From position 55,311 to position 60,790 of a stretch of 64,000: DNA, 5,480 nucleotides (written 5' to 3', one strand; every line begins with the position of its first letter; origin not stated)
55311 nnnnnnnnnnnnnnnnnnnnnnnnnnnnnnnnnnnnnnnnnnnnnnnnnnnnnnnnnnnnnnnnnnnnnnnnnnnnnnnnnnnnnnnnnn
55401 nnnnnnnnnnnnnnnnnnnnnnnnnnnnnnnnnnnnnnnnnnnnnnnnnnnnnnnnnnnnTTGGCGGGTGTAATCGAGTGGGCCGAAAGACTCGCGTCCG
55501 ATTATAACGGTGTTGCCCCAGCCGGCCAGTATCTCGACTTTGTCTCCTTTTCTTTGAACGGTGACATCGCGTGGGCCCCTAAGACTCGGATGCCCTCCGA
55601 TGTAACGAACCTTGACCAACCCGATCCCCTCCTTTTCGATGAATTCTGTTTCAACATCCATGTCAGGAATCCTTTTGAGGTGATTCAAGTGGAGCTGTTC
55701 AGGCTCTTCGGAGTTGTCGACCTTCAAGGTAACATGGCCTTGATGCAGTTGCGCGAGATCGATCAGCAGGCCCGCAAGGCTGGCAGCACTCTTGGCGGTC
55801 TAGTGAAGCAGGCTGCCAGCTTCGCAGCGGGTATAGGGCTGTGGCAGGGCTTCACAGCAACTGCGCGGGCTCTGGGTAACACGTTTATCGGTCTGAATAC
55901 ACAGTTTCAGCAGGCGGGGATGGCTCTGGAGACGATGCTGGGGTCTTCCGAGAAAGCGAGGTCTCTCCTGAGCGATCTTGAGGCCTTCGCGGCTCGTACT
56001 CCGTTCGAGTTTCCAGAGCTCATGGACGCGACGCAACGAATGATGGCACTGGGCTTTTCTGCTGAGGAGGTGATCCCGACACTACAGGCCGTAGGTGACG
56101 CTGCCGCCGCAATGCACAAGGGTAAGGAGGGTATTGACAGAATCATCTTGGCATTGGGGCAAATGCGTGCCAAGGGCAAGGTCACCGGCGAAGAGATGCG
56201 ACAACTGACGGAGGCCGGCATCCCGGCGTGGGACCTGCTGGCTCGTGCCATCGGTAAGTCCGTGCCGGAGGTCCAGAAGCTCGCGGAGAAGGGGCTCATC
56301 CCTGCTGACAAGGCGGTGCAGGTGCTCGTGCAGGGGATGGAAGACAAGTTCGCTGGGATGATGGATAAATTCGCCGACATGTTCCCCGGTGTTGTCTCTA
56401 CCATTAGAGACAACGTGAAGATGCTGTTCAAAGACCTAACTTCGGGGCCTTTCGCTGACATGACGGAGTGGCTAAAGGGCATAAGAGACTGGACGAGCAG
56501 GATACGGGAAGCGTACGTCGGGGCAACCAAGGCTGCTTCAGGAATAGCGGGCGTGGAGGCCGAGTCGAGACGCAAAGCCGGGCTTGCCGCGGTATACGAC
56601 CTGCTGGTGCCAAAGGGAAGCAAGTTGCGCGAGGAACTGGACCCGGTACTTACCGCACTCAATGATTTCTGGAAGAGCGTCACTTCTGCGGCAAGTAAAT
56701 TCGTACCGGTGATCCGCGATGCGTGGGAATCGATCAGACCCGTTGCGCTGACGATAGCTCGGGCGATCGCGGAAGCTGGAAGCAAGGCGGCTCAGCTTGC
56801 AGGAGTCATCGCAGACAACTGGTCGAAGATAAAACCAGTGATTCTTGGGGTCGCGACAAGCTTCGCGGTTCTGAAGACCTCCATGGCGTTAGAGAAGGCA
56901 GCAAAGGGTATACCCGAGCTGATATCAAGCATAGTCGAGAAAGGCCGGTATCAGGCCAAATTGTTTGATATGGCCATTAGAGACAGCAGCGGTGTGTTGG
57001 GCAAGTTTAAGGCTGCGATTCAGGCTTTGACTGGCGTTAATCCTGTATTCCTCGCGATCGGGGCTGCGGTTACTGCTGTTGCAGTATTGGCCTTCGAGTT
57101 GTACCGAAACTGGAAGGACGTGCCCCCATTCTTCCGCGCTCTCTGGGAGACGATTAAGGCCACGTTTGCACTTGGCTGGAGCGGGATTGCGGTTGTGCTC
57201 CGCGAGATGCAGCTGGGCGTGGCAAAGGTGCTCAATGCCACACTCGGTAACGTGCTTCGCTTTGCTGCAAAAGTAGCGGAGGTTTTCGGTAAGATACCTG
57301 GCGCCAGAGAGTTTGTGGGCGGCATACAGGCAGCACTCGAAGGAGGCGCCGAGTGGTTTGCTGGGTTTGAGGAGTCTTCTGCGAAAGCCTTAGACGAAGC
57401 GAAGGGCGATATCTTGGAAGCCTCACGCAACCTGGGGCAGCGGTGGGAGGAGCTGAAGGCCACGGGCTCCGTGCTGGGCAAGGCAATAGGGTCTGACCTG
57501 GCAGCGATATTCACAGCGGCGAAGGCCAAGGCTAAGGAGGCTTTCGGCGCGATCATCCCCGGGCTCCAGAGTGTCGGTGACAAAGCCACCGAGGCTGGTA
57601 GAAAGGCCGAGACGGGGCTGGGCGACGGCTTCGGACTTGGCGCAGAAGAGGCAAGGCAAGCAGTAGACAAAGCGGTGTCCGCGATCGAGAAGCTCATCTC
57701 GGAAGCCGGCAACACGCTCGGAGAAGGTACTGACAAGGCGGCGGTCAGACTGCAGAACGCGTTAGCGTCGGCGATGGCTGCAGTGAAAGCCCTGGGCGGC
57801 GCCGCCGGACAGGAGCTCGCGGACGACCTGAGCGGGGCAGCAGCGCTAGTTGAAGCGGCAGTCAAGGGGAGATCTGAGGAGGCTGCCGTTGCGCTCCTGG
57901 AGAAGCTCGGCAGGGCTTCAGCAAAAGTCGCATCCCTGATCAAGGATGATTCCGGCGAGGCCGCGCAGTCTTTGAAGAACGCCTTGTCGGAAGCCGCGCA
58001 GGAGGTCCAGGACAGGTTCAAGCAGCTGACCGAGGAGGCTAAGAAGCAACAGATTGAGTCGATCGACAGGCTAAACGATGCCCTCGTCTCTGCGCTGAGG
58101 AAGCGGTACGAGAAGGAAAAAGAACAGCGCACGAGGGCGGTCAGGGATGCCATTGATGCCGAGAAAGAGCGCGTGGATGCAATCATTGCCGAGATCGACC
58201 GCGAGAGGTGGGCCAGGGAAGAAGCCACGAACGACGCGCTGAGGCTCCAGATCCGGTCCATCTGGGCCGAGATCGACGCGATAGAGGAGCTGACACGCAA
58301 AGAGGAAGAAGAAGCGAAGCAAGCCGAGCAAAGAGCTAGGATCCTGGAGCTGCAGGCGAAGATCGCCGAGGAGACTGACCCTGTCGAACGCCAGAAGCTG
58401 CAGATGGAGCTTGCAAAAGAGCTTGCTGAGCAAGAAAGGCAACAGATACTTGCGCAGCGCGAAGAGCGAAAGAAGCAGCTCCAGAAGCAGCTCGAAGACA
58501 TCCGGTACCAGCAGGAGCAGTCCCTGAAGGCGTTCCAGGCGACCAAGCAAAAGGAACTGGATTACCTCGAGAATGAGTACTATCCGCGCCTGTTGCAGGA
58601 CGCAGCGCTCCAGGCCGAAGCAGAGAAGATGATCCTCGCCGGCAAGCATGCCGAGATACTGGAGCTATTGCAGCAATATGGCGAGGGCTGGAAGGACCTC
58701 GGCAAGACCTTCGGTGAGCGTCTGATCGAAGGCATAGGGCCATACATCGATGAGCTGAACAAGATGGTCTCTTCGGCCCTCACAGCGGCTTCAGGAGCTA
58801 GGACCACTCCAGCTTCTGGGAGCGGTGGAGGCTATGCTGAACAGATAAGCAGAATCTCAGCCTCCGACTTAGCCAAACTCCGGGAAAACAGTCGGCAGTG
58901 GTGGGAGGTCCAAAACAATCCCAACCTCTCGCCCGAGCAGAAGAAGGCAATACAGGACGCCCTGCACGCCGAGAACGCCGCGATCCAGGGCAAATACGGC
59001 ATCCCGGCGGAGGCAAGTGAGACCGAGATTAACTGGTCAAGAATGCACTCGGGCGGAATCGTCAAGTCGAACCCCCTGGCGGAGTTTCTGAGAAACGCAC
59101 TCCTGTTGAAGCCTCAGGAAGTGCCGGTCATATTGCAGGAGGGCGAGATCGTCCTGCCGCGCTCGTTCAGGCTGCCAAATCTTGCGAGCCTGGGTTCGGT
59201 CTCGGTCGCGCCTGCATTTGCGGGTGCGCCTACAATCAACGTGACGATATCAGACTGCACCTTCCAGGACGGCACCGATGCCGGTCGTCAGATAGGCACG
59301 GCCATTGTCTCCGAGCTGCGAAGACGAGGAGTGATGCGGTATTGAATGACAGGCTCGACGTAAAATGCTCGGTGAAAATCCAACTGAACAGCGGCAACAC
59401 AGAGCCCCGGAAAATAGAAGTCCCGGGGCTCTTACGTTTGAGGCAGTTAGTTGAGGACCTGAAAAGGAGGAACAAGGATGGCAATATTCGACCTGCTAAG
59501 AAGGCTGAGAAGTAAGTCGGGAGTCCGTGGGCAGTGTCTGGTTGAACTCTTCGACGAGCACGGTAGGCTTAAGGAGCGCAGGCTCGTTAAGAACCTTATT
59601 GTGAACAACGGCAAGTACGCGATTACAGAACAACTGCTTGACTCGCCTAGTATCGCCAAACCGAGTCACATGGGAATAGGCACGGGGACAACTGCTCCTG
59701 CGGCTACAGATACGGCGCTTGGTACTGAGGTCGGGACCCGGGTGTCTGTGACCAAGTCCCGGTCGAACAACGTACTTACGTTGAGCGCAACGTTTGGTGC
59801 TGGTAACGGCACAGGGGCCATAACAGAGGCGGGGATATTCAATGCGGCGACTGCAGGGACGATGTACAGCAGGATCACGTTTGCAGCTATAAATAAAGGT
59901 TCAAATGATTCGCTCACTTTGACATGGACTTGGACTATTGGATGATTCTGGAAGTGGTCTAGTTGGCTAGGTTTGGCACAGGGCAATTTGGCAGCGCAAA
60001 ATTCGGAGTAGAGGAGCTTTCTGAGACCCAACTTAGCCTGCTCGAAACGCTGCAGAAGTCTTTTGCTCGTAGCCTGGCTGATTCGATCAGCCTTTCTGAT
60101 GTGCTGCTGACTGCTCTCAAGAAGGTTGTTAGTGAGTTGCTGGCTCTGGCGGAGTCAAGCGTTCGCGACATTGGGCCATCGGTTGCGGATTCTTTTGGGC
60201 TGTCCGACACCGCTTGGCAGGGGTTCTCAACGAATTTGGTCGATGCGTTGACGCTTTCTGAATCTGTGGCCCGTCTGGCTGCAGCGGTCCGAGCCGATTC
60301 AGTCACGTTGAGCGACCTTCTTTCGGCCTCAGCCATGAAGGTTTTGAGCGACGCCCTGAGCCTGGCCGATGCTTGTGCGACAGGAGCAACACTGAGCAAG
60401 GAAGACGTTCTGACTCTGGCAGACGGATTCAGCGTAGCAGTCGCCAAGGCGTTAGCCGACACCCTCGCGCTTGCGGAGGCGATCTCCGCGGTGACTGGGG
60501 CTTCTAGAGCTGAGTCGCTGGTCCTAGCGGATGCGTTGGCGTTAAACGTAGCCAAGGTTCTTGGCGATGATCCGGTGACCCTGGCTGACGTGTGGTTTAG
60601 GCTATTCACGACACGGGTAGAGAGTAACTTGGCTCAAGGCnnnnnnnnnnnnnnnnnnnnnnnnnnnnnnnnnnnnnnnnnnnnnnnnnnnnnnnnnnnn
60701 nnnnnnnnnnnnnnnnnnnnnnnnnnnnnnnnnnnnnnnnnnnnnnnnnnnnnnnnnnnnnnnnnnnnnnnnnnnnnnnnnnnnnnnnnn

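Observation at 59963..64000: Post-TMP ORF open for >1,340 aa with an Ala-rich repeat architecture and an internal discoidin-like domain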

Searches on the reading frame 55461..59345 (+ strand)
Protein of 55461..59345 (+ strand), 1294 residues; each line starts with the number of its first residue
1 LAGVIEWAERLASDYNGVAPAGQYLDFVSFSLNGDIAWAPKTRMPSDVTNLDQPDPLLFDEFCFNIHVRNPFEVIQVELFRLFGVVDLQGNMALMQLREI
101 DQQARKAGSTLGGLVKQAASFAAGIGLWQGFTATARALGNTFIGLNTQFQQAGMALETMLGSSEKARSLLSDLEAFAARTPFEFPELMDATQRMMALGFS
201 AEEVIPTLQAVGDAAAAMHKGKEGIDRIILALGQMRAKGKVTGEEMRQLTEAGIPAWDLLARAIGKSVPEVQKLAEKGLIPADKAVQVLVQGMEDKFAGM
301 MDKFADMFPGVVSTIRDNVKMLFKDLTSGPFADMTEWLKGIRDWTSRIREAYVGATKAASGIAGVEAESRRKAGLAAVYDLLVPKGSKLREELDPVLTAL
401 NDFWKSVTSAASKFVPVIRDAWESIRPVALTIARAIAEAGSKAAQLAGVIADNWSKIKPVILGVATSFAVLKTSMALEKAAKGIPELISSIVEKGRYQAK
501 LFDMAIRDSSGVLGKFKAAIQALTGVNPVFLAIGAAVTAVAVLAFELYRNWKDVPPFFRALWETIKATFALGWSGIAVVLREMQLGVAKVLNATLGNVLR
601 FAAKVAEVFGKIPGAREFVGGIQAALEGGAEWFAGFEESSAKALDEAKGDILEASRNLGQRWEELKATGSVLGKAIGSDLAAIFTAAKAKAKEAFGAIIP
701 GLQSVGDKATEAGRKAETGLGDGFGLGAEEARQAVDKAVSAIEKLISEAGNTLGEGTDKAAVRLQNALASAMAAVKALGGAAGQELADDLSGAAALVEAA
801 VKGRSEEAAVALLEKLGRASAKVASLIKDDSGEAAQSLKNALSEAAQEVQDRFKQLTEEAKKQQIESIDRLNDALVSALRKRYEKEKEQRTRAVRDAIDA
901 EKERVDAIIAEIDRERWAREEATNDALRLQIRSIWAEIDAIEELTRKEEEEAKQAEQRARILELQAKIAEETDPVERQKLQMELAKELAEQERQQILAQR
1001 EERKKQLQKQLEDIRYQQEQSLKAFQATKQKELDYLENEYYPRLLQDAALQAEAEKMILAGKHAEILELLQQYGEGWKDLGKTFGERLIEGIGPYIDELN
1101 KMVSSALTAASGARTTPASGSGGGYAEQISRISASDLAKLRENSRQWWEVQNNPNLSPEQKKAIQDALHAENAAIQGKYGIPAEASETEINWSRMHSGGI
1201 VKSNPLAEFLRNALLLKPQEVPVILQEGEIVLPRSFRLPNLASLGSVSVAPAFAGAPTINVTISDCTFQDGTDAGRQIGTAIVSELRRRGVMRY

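Call 5: search_protein_families(library=pfam, proteins=[window:55461-59345:+], max_evalue=1)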
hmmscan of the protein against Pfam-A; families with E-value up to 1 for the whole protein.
window:55461-59345:+ (1294 aa): 2 families
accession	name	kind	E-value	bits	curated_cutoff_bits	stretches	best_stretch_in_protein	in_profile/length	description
PF20155.4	TMP_3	-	1.1e-35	123.5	41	1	142-326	3-190/192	Tape measure protein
PF01442.23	Apolipoprotein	-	0.25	11.5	90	1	725-876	21-175/190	Apolipoprotein A1/A4/E domain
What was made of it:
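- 55461..59345 (+): Tape measure protein gene (1294 aa). PF20155 at E=1.1e-35 (call 5).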

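Call 6: search_protein_families(library=phrogs, proteins=[window:55461-59345:+], max_evalue=0.01)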
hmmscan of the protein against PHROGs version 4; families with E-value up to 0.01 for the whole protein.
window:55461-59345:+ (1294 aa): 27 families (the best 25 are shown)
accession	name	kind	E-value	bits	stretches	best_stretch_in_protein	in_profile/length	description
phrog_12798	-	tail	5.9e-56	191.3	1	99-601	24-484/1031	tail length tape measure protein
phrog_973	-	tail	7.7e-33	114.5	1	97-445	69-418/1465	tail length tape measure protein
phrog_9959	-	tail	8.1e-32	110.8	1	96-323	29-251/1708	tail length tape measure protein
phrog_1533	-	tail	1e-28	100.5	1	836-1116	1345-1612/1688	tail length tape measure protein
phrog_2335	-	tail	7e-25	88.2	2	96-307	448-667/1536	tail length tape measure protein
phrog_16017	-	unknown function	1.4e-24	87.1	1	97-327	211-434/1234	-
phrog_1686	-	tail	1.6e-23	83.6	1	96-301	86-289/1224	tail length tape measure protein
phrog_4211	-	tail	1.7e-19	69.5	1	824-1290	2169-2623/2625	tail length tape measure protein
phrog_1068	-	tail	2.4e-18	67.2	1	102-614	81-494/706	tail length tape measure protein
phrog_1272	-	tail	3.4e-18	65.8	2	407-939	547-979/1606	tail length tape measure protein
phrog_16692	-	unknown function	1.4e-16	61.1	1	136-350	174-410/1107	-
phrog_1942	-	tail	3.1e-14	53.5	1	127-428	131-422/1178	tail length tape measure protein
phrog_4200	-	tail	1.7e-13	51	1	532-908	217-484/732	tail length tape measure protein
phrog_991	-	tail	9e-12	44.4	1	101-612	246-731/1966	tail length tape measure protein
phrog_1535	-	tail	2.5e-11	43.5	1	225-752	555-1039/1152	tail length tape measure protein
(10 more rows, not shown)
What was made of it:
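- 55461..59345 (+): Several PHROG tape-measure families match (call 6).
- On Tape measure protein: No tape-measure Pfam or PHROG hit for this ORF (calls 5, 6).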

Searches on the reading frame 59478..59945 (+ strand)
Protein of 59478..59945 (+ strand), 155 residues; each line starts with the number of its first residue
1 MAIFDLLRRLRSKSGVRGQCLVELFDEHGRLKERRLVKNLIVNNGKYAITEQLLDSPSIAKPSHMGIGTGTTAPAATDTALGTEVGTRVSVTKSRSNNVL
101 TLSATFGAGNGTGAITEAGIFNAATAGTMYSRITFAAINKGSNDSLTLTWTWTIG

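Call 5: search_protein_families(library=pfam, proteins=[window:59478-59945:+], max_evalue=1)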
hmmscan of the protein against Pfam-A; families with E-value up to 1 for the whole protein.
window:59478-59945:+ (155 aa): 3 families
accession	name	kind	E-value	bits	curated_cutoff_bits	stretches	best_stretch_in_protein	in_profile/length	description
PF23140.1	Gp80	-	6.3e-05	23.8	27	1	48-136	9-107/128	Podophage GP4 fiber I protein gp80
PF15874.10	Il2rg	-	0.15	12.8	27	1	4-37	16-49/92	Putative Interleukin 2 receptor, gamma chain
PF15300.11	INT_SG_DDX_CT_C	-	0.19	11.8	27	1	2-40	23-61/63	INTS6/SAGE1/DDX26B/CT45 C-terminus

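Call 6: search_protein_families(library=phrogs, proteins=[window:59478-59945:+], max_evalue=0.01)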
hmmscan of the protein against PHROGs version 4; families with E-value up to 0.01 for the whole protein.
window:59478-59945:+ (155 aa): 4 families
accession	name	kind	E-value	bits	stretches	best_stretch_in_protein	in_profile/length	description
phrog_5417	-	unknown function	1.7e-30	106.9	1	17-153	11-155/156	-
phrog_4176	-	tail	1.7e-09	38.7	1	14-133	6-137/309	tail fiber protein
phrog_21822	-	unknown function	1.6e-05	25.7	1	37-154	89-206/330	-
phrog_240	-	head and packaging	0.00039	21.3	1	67-136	84-166/200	head protein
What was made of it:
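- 59478..59945 (+): Conserved 155-aa companion gene between the tape measure gene and the hub gene. It is a likely tail-tip partner. phrog_5417 at E=1.7e-30 and a weak Pfam Gp80 match (calls 5, 6).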

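Call 17: search_protein_families(library=ncbifam, proteins=[window:59478-59945:+], max_evalue=1)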
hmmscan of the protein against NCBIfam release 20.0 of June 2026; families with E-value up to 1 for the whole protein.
window:59478-59945:+ (155 aa): 0 families
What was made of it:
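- On Classical Tal architecture: No hydrolase domain was found in Pfam or NCBIfam (calls 5, 17).
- Tried and rejected: NCBIfam gave no hits (call 17).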

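Call 48: search_solved_structures(query=window:59478-59945:+, max_evalue=10, show_alignments=1)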
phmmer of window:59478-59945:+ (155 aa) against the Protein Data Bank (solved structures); distinct sequences matched with E-value up to 10: 1.
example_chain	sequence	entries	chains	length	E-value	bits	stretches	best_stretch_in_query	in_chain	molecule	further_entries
9h4p_BD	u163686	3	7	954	0.11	15.8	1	38-90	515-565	Baseplate hub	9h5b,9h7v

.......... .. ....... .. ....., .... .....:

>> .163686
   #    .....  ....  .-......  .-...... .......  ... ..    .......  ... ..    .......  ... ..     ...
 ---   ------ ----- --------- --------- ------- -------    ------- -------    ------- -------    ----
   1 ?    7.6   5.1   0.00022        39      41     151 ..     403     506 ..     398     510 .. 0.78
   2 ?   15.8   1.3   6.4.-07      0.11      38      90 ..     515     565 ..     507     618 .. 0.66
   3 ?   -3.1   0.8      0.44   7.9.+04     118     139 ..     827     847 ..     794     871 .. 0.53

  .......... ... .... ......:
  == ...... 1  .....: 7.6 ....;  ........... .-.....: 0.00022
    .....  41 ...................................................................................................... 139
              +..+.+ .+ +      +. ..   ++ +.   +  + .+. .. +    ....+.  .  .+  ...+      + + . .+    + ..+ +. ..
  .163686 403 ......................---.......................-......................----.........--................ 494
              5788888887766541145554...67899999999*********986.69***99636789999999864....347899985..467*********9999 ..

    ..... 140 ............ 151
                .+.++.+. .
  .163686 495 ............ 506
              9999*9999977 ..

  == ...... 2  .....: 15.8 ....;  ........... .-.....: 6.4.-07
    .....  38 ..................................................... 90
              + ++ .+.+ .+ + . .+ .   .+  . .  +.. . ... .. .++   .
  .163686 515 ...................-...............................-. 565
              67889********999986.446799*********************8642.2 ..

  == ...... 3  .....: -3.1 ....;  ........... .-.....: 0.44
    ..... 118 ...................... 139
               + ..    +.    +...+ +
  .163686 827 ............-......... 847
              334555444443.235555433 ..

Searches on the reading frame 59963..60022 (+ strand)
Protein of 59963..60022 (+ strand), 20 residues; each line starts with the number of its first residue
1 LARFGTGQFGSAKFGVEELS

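Call 78: search_solved_structures(query=A6, max_evalue=10, show_alignments=5)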
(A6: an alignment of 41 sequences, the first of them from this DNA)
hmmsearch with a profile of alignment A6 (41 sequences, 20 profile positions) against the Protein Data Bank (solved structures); distinct sequences matched with E-value up to 10: 0.
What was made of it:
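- The motif profile matches no solved structure (call 78).
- Tried and rejected: A 20-column profile of the motif has no PDB match (call 78).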

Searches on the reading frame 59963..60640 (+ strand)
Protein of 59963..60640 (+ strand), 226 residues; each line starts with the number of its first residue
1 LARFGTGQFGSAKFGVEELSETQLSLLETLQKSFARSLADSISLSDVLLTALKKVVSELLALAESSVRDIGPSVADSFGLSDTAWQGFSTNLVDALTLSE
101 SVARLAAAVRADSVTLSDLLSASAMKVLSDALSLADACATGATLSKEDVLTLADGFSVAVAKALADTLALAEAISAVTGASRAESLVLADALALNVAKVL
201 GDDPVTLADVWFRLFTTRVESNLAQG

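Call 60: search_protein_families(library=pfam, proteins=[window:59963-60640:+], max_evalue=10)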
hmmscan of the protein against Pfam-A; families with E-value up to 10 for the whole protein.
window:59963-60640:+ (226 aa): 1 family
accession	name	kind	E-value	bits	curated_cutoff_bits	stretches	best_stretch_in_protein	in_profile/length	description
PF09370.16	PEP_hydrolase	-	0.031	13.9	33.8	1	113-193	178-258/267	Phosphoenolpyruvate hydrolase-like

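Call 71: find_homologous_proteins(query=window:59963-60640:+, max_evalue=0.001)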
Query window:59963-60640:+ (226 aa): 2 proteins with E <= 0.001 among 8000 candidates.
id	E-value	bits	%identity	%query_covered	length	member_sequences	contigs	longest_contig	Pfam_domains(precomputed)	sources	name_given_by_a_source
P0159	1.7e-4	40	26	85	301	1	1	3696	-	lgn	-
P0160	3.9e-4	39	23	83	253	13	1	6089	-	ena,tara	tara:strand:- start:131 stop:892 length:762 start_codon:yes stop_codon:yes gene_type:complete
